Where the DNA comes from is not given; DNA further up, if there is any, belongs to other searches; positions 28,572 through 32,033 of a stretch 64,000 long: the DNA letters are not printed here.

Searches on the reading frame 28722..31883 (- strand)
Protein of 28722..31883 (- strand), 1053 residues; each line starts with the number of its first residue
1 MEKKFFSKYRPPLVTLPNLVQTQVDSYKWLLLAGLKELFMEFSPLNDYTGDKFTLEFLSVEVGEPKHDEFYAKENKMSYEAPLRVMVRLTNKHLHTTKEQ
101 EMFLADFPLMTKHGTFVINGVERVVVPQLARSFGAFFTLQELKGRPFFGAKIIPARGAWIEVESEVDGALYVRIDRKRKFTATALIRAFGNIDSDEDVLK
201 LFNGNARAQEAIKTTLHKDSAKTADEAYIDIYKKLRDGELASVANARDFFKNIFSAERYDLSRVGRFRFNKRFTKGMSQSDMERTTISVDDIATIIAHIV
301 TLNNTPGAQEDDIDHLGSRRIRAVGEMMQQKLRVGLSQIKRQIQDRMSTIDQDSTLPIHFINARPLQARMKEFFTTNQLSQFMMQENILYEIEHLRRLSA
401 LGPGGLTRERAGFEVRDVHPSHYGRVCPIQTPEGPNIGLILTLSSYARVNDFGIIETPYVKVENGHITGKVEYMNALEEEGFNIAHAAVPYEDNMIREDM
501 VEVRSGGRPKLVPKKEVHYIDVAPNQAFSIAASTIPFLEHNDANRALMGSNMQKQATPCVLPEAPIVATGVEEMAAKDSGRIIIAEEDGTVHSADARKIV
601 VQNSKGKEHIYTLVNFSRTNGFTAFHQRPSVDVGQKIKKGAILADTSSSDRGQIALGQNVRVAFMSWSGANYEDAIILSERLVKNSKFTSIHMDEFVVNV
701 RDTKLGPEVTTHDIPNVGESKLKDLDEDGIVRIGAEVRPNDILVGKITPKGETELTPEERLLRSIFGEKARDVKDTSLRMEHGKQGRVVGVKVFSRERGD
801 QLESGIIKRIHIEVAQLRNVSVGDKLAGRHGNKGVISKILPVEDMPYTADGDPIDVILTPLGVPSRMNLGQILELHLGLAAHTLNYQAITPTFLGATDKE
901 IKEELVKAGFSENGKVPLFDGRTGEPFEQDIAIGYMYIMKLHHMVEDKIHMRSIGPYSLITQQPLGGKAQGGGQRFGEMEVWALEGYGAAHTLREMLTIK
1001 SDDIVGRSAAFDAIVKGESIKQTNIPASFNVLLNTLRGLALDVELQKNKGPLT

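Call 90: search_protein_families(library=pfam, proteins=[window:28722-31883:-], max_evalue=0.00001)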
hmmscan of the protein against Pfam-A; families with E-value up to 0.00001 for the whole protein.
window:28722-31883:- (1053 aa): 6 families
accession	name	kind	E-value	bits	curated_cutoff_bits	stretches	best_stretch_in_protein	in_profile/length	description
PF00562.33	RNA_pol_Rpb2_6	-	1e-128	430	23.4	1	584-970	1-373/373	RNA polymerase Rpb2, domain 6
PF04565.21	RNA_pol_Rpb2_3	-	1.7e-25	89.4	21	1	381-449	1-68/68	RNA polymerase Rpb2, domain 3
PF04560.25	RNA_pol_Rpb2_7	-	1.1e-24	87.1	32.1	1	972-1046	1-85/87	RNA polymerase Rpb2, domain 7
PF04561.19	RNA_pol_Rpb2_2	-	3e-18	66.6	21.7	1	151-322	23-190/190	RNA polymerase Rpb2, domain 2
PF10385.14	RNA_pol_Rpb2_45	-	5e-16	58.9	28.2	1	459-523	1-66/66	RNA polymerase beta subunit external 1 domain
PF04563.20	RNA_pol_Rpb2_1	-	8.4e-15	55.3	28.2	1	18-356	1-191/203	RNA polymerase beta subunit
